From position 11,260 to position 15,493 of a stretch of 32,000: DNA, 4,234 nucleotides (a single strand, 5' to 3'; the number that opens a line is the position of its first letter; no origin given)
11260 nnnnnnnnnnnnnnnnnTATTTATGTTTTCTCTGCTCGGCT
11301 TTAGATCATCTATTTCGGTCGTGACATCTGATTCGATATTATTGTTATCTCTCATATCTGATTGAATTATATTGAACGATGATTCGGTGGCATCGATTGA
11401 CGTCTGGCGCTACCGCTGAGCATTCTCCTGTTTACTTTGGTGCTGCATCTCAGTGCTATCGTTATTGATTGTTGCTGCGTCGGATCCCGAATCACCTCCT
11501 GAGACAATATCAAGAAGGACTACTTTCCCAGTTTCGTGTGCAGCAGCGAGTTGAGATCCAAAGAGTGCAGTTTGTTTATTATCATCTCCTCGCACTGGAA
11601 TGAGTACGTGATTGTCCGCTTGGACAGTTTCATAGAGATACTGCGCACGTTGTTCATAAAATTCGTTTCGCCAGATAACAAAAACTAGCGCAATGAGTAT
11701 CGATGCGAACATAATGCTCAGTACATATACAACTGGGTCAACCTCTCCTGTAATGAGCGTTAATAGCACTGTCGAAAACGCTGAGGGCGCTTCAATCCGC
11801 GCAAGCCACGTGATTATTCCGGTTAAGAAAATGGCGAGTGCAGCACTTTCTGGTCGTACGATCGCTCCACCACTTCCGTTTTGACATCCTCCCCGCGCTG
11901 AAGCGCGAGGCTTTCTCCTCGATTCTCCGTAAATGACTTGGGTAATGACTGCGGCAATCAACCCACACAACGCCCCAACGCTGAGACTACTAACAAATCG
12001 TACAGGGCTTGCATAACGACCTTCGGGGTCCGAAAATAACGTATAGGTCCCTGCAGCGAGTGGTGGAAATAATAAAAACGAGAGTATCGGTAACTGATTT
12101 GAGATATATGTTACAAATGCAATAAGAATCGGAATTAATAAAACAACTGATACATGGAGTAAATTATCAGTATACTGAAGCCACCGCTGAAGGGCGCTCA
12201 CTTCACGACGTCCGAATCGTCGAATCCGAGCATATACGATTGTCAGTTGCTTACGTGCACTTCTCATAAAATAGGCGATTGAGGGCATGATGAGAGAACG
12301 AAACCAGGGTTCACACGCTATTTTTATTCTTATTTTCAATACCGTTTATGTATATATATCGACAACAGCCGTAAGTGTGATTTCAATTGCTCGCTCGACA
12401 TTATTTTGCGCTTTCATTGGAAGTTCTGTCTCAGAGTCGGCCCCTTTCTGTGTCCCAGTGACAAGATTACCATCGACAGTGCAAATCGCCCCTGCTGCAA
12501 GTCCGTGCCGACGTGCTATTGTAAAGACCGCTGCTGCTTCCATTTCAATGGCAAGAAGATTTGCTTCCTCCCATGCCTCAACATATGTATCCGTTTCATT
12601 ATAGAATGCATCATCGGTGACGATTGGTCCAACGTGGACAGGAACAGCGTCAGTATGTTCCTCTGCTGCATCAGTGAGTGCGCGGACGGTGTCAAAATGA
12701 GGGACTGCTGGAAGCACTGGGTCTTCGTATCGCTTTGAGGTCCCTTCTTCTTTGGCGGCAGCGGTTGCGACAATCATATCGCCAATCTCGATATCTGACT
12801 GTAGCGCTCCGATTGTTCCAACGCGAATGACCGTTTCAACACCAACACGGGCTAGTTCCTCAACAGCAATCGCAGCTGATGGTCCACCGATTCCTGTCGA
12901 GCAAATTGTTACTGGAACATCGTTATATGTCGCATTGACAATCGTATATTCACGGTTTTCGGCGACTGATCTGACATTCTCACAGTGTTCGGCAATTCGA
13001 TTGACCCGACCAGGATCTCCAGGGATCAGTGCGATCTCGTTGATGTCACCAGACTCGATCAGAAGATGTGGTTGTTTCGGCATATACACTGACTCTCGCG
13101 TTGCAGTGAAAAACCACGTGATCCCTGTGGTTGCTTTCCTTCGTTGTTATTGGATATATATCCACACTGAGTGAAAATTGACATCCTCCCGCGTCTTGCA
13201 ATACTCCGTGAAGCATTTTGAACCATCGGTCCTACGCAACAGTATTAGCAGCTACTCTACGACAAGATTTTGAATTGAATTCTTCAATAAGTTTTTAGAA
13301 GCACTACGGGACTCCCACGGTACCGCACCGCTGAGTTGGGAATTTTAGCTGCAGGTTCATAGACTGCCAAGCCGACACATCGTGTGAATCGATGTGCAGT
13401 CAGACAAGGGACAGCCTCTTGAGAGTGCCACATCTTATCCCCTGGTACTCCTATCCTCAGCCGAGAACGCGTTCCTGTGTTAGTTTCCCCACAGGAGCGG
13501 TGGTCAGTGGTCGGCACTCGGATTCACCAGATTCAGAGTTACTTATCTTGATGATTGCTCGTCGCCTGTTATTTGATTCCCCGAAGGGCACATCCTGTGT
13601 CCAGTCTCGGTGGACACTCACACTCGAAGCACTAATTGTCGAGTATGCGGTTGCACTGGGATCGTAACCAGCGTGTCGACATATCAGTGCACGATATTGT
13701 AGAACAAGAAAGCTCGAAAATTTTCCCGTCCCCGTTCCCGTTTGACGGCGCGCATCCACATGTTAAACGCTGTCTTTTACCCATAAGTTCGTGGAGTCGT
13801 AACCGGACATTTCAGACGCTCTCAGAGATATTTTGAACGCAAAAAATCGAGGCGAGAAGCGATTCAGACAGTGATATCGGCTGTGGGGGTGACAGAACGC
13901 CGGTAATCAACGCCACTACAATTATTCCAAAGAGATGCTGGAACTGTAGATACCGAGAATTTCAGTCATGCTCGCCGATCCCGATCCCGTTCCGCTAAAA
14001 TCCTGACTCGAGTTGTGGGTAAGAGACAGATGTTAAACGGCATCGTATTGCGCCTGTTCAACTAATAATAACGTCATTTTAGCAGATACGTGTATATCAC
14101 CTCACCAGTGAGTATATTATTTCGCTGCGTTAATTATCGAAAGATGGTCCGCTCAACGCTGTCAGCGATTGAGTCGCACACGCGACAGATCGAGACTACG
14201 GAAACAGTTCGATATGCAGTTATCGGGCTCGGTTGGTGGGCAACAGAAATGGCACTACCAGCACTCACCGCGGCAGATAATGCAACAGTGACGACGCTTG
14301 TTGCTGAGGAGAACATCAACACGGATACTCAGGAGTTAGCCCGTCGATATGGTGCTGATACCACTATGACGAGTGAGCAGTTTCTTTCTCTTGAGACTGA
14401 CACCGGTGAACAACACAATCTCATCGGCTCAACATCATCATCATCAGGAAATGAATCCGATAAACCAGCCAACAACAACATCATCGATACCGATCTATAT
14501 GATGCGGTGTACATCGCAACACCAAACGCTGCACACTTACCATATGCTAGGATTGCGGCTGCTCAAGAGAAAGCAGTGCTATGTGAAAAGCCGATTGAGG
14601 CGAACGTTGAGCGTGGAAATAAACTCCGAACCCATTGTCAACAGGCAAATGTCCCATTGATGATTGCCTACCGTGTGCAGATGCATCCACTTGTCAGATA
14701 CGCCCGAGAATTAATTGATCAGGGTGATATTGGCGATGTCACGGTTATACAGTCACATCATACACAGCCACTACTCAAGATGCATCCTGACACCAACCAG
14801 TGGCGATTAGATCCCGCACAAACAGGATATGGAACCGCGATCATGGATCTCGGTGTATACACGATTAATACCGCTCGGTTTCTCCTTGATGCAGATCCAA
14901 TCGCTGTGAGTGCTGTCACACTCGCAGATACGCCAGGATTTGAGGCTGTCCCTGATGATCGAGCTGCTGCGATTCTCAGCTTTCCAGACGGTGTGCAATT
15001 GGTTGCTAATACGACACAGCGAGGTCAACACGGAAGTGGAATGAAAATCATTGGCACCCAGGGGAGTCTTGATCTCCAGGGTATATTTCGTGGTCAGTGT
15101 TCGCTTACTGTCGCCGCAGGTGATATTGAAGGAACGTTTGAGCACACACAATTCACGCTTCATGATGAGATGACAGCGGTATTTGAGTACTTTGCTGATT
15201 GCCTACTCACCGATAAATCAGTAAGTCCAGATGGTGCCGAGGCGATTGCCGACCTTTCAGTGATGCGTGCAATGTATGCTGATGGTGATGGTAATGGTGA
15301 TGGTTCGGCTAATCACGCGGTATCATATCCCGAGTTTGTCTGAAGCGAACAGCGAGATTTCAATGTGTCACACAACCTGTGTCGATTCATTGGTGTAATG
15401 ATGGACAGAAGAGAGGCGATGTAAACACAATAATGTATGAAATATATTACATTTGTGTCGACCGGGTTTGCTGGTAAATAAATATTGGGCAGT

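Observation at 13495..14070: Multi-copy non-coding repeat family scattered through intergenic spacers; two inverted copies about 90% identical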

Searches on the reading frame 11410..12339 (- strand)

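Call 30: search_protein_families(library=pfam, proteins=[window:11410-12339:-], max_evalue=0.01)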
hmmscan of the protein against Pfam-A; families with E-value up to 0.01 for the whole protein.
window:11410-12339:- (309 aa): 1 family
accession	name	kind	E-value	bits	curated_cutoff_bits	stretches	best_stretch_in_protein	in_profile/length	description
PF04982.19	TM_HPP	-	7.8e-06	26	27.2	1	71-225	18-149/157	HPP, transmembrane region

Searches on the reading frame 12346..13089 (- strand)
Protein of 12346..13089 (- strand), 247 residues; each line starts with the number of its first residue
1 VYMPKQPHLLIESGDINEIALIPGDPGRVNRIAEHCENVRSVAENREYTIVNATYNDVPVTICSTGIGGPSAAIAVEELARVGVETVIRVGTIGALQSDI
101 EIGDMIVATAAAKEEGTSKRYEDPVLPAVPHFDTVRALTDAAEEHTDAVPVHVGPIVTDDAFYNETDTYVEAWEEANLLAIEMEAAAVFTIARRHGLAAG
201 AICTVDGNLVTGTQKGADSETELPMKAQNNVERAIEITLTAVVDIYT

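Call 30: search_protein_families(library=pfam, proteins=[window:12346-13089:-], max_evalue=0.01)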
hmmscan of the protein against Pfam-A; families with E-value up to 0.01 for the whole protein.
window:12346-13089:- (247 aa): 1 family
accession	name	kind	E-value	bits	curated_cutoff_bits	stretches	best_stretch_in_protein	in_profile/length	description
PF01048.26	PNP_UDP_1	-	4.7e-47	160.8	25.1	1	18-241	1-231/233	Phosphorylase superfamily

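Call 59: find_encoding_contigs(protein=window:12346-13089:-, flank=2000, max_places=4)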
Protein window:12346-13089:- (247 aa): no gene with exactly this product is on record in the collection.

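Call 67: find_encoding_contigs(protein=window:12346-13083:-, flank=3000, max_places=8)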
Protein window:12346-13083:- (245 aa): 23 contigs read that carry it; 8 places shown.
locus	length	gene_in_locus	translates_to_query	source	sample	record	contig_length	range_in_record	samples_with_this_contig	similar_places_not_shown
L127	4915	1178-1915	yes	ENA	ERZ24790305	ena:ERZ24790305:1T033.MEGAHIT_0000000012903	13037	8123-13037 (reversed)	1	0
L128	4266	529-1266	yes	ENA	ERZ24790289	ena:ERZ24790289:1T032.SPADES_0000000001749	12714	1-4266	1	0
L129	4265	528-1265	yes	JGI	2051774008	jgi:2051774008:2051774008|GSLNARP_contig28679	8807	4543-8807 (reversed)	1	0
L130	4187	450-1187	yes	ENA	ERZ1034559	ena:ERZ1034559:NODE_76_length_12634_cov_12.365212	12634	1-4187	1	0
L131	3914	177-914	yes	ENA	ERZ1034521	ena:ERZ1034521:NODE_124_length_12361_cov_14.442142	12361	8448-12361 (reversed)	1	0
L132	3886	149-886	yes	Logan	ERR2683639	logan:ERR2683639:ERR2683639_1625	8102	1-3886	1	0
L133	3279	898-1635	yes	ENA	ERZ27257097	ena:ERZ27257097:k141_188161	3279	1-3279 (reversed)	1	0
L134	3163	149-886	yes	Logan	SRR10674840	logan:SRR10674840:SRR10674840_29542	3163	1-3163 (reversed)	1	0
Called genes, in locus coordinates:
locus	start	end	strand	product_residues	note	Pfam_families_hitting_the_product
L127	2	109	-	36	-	?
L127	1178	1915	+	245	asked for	PF01048:PNP_UDP_1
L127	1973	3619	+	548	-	PF04982:TM_HPP (weak), PF00582:Usp (faint)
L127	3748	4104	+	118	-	PF02597:ThiS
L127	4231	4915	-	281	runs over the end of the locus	-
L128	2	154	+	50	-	?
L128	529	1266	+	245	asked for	PF01048:PNP_UDP_1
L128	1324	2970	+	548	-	PF04982:TM_HPP (weak), PF00582:Usp (faint)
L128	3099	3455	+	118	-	PF02597:ThiS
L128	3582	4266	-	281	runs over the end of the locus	-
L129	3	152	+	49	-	?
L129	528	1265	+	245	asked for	PF01048:PNP_UDP_1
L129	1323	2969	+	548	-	PF04982:TM_HPP (weak), PF00582:Usp (faint)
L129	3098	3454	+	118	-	PF02597:ThiS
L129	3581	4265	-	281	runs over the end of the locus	-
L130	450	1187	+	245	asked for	PF01048:PNP_UDP_1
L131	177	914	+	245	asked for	PF01048:PNP_UDP_1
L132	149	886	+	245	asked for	PF01048:PNP_UDP_1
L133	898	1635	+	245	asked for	PF01048:PNP_UDP_1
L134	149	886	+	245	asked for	PF01048:PNP_UDP_1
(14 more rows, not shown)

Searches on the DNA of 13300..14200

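Call 11: search_rna_families(source=window, start=13300, end=14200, threshold=evalue, max_evalue=10)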
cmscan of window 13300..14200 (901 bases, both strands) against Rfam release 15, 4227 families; matches with E-value up to 10: 0.
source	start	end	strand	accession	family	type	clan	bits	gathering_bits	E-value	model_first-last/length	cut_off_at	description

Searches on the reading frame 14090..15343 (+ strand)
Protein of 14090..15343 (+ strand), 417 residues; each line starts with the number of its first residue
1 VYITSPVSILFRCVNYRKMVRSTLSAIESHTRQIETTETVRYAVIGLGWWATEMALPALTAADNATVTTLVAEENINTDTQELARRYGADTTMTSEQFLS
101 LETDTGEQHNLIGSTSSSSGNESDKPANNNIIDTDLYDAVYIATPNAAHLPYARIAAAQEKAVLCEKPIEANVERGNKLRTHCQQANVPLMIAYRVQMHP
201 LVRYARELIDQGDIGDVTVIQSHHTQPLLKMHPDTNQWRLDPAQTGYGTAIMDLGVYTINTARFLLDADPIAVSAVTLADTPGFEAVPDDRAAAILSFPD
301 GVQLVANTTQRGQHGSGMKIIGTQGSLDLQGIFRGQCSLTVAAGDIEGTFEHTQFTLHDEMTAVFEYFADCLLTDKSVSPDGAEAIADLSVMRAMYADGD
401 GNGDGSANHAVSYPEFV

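Call 30: search_protein_families(library=pfam, proteins=[window:14090-15343:+], max_evalue=0.01)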
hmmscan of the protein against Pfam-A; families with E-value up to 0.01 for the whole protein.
window:14090-15343:+ (417 aa): 3 families
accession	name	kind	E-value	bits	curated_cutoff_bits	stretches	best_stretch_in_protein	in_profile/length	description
PF22725.1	GFO_IDH_MocA_C3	-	1.9e-25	89.7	27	1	202-327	1-123/124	GFO/IDH/MocA C-terminal domain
PF02894.22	GFO_IDH_MocA_C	-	4.3e-19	69.6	22.9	1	206-396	1-207/218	Oxidoreductase family, C-terminal alpha/beta domain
PF01408.29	GFO_IDH_MocA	-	9.6e-14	52.6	24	1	40-194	1-120/120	Oxidoreductase family, NAD-binding Rossmann fold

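Call 64: find_encoding_contigs(protein=window:14144-15343:+, flank=3000, max_places=8)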
Protein window:14144-15343:+ (399 aa): no gene with exactly this product is on record in the collection.
